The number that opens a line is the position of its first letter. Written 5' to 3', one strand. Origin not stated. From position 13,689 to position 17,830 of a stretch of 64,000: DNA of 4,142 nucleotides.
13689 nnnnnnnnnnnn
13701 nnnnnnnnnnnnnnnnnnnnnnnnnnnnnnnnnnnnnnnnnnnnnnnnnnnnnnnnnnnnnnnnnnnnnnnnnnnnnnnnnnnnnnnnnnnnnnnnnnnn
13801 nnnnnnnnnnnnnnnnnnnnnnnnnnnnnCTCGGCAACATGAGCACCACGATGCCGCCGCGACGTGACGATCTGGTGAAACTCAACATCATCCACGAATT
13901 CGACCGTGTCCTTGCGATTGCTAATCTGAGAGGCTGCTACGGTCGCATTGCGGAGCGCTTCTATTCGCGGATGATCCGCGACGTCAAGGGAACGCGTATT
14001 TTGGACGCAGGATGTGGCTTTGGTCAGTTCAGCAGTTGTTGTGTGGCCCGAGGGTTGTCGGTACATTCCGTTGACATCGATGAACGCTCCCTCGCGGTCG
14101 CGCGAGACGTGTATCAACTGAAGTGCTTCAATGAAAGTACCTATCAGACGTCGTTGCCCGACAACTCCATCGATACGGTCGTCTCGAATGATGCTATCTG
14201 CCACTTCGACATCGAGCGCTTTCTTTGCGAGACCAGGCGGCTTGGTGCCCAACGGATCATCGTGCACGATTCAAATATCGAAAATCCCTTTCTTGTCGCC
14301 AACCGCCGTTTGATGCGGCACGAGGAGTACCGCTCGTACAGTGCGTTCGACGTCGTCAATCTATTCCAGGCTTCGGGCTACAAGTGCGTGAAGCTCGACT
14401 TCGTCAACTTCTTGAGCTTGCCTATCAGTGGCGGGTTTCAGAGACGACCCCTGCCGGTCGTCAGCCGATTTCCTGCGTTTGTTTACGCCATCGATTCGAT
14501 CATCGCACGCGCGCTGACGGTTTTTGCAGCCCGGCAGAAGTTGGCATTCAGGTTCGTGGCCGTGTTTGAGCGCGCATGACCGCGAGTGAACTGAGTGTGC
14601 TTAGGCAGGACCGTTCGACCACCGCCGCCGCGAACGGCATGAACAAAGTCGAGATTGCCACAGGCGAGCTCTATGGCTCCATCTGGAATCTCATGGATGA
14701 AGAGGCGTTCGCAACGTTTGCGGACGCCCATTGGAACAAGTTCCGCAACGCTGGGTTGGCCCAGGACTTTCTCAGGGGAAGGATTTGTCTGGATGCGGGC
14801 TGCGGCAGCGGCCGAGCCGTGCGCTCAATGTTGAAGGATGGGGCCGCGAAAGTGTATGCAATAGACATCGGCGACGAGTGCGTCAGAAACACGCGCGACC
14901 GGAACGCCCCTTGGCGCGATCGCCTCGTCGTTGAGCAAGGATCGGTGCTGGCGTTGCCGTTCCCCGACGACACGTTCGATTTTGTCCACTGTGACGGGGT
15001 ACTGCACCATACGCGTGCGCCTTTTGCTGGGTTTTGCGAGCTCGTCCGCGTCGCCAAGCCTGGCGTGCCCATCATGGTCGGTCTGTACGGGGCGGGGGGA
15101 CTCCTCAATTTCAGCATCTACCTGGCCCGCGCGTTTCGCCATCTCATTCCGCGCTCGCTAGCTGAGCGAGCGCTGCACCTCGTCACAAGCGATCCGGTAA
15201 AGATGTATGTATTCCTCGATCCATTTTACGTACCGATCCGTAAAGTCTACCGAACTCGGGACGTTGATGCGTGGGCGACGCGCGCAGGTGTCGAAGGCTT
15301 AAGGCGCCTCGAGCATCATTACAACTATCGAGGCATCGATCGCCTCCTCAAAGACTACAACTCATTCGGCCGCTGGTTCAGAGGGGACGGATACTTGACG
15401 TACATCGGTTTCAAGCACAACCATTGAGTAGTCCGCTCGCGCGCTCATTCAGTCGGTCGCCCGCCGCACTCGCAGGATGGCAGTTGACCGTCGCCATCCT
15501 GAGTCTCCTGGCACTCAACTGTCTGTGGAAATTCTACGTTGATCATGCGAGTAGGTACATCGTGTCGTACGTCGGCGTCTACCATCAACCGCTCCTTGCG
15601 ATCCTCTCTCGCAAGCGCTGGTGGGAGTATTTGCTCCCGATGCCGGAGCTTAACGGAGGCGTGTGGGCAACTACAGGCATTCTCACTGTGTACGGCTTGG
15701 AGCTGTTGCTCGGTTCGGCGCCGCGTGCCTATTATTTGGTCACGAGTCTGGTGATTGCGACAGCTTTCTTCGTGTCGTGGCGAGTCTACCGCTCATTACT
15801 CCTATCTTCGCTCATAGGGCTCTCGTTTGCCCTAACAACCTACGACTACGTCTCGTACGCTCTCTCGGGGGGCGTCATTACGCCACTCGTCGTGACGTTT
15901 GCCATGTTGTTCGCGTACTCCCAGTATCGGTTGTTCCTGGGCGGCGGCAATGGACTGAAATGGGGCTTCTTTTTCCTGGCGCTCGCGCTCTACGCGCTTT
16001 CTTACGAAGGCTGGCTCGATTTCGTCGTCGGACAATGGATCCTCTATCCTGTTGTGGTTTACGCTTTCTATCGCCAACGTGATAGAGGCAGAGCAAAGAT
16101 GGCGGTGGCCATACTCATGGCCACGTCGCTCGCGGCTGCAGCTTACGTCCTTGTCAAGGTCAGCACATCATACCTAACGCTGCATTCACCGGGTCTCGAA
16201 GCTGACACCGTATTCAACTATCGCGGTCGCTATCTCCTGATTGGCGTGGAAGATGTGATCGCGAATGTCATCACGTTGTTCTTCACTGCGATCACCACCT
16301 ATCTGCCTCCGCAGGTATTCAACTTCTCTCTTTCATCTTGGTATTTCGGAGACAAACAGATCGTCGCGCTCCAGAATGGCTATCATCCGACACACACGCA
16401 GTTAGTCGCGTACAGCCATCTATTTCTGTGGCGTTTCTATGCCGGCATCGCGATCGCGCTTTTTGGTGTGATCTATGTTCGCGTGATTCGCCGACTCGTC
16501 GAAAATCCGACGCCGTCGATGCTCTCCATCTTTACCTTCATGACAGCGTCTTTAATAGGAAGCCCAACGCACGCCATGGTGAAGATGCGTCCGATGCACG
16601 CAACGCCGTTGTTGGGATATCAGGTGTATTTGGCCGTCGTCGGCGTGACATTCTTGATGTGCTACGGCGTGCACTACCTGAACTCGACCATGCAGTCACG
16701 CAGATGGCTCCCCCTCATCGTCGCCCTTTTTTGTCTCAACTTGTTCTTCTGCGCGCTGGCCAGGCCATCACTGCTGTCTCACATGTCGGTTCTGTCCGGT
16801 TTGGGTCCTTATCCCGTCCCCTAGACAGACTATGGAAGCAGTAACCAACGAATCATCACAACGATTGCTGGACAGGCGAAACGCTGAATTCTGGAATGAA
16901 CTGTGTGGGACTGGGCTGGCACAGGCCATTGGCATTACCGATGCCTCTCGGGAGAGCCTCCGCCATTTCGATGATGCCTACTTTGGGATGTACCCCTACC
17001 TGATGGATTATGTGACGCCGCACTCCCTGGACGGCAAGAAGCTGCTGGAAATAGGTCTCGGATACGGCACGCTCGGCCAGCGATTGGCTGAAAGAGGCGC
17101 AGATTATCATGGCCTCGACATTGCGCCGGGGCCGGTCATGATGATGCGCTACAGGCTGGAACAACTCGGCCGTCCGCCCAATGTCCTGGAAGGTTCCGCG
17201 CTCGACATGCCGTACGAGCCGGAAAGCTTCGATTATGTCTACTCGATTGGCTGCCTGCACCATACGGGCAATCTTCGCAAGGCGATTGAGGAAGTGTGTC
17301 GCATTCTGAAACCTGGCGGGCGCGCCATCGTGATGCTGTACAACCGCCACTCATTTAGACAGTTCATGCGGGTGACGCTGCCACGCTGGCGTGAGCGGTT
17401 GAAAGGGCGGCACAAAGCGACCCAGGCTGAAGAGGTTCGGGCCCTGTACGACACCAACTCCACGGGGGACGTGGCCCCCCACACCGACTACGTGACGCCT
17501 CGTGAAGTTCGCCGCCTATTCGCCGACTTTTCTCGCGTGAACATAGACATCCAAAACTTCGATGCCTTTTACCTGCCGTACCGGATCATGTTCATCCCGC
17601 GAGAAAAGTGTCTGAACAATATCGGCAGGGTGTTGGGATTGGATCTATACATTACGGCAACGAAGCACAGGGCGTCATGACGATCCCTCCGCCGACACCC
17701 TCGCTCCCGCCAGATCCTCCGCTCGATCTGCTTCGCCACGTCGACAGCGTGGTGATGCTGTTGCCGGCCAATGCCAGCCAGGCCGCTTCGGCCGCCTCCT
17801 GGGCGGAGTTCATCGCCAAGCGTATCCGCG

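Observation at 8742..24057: nadE 3'-end duplication brackets a 14.7-kb AT-richer glycan-export island that has no recombinase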

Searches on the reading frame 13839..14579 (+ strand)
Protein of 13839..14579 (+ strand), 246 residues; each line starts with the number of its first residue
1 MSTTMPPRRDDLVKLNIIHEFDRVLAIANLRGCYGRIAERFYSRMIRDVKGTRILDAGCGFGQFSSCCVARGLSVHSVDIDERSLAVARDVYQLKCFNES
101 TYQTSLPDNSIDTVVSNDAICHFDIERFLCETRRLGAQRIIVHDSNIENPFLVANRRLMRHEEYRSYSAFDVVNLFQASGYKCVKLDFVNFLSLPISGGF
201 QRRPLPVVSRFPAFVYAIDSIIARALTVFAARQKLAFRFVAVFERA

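Call 9: search_protein_families(library=pfam, proteins=[window:13839-14579:+])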
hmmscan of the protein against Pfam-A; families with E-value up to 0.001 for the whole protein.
window:13839-14579:+ (246 aa): 7 families
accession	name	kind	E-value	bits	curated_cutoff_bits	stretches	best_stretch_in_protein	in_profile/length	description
PF08241.18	Methyltransf_11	-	5.1e-14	53.1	21.2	1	55-135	1-86/95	Methyltransferase domain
PF13649.12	Methyltransf_25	-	5.5e-11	43.5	27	1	54-135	1-92/97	Methyltransferase domain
PF13489.12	Methyltransf_23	-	9e-08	32.4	27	1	40-184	11-162/164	Methyltransferase domain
PF13847.12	Methyltransf_31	-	1.6e-07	31.6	27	1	50-134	3-99/145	Methyltransferase domain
PF08242.18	Methyltransf_12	-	3.2e-07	31.4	30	1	55-135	1-91/98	Methyltransferase domain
PF05175.20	MTS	-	4.6e-05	23.6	23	1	49-117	30-105/170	Methyltransferase small domain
PF01728.25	FtsJ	-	0.00043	20.7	24.1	1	39-116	14-97/181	FtsJ-like methyltransferase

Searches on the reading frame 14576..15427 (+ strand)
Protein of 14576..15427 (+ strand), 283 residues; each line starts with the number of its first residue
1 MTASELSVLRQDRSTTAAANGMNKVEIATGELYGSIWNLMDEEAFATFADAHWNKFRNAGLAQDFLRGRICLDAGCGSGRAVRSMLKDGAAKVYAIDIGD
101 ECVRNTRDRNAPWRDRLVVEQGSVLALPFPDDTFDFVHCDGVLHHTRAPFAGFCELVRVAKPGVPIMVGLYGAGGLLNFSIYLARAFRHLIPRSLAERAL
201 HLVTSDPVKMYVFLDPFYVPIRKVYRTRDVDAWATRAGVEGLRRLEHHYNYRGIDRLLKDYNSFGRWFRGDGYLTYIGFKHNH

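Call 9: search_protein_families(library=pfam, proteins=[window:14576-15427:+])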
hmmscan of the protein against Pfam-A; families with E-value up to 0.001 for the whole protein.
window:14576-15427:+ (283 aa): 8 families
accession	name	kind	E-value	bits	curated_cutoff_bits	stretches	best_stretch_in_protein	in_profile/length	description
PF08241.18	Methyltransf_11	-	1.6e-18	67.5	21.2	1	72-163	1-90/95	Methyltransferase domain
PF13649.12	Methyltransf_25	-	5.5e-17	62.7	27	1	72-163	2-96/97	Methyltransferase domain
PF13847.12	Methyltransf_31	-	3e-12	46.9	27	1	71-168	7-109/145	Methyltransferase domain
PF08242.18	Methyltransf_12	-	8.7e-11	42.9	30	1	72-163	1-95/98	Methyltransferase domain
PF13489.12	Methyltransf_23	-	8.4e-09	35.8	27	1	62-167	17-115/164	Methyltransferase domain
PF08003.17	Methyltransf_9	-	3.5e-05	23.4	23.8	1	65-156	113-205/315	Protein of unknown function (DUF1698)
PF01728.25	FtsJ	-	0.00013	22.4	24.1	1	64-143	17-101/181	FtsJ-like methyltransferase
PF01209.24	Ubie_methyltran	-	0.00097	19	20.1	0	53-167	35-150/233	ubiE/COQ5 methyltransferase family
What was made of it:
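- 13839..15427 (+): Two SAM methyltransferase genes (13839-14579 and 14576-15427). Pfam Methyltransf_11 and Methyltransf_25 (call 9).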

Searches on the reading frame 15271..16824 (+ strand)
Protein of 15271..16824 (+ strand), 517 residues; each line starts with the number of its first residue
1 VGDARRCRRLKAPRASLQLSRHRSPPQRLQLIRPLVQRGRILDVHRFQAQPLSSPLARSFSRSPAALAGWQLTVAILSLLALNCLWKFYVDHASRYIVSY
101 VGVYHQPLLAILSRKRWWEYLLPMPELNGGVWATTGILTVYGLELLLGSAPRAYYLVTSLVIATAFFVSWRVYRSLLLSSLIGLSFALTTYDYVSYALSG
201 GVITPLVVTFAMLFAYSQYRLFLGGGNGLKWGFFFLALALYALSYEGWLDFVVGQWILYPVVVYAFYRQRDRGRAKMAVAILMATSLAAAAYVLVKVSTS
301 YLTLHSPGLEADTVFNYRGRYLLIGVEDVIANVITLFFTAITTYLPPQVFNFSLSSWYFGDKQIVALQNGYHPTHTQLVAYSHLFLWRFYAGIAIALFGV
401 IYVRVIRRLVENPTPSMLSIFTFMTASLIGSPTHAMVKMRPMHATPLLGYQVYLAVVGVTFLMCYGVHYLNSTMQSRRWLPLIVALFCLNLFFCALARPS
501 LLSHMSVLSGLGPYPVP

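Call 9: search_protein_families(library=pfam, proteins=[window:15271-16824:+])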
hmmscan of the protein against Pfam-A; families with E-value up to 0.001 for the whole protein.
window:15271-16824:+ (517 aa): 0 families

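Call 55: search_protein_families(library=pfam, proteins=[window:15484-16824:+], max_evalue=1)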
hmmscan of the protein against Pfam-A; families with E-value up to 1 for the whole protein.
window:15484-16824:+ (446 aa): 0 families

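Call 57: search_solved_structures(query=window:15484-16824:+, max_evalue=1)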
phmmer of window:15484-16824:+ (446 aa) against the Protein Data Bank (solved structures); distinct sequences matched with E-value up to 1: 0.

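Call 58: search_protein_families(library=ncbifam, proteins=[window:15484-16824:+], max_evalue=0.01)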
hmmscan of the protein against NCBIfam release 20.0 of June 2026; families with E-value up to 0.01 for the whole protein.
window:15484-16824:+ (446 aa): 0 families
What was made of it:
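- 15484..16824 (+): Polytopic membrane protein of 446 aa with no family match. No Pfam, NCBIfam or PDB match (calls 55, 57, 58).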

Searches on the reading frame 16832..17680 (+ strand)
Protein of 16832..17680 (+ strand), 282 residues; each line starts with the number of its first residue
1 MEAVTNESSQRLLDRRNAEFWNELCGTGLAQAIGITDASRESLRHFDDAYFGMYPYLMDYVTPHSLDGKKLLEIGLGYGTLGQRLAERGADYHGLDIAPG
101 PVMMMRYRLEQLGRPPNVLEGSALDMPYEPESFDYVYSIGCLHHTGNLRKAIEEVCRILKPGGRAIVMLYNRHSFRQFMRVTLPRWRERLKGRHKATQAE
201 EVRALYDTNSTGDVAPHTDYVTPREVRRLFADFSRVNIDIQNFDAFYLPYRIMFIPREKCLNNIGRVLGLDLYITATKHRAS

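Call 9: search_protein_families(library=pfam, proteins=[window:16832-17680:+])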
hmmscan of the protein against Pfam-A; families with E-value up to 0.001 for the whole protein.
window:16832-17680:+ (282 aa): 7 families
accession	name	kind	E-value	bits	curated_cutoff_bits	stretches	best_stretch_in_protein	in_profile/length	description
PF08241.18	Methyltransf_11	-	1.1e-21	77.7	21.2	1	72-166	1-94/95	Methyltransferase domain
PF13649.12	Methyltransf_25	-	1.1e-19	71.4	27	1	72-163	2-97/97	Methyltransferase domain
PF08242.18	Methyltransf_12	-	5e-16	59.7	30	1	72-164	1-97/98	Methyltransferase domain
PF13847.12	Methyltransf_31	-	1.5e-14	54.3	27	1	67-171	3-113/145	Methyltransferase domain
PF13489.12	Methyltransf_23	-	4.1e-13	49.8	27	1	65-232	20-156/164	Methyltransferase domain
PF01209.24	Ubie_methyltran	-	1.5e-06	28.2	20.1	1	66-175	46-159/233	ubiE/COQ5 methyltransferase family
PF02353.26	CMAS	-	2.6e-06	27.4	27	1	67-166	62-163/273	Mycolic acid cyclopropane synthetase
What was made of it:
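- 16832..17680 (+): Third SAM methyltransferase gene. Pfam Methyltransf_11 (call 9).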
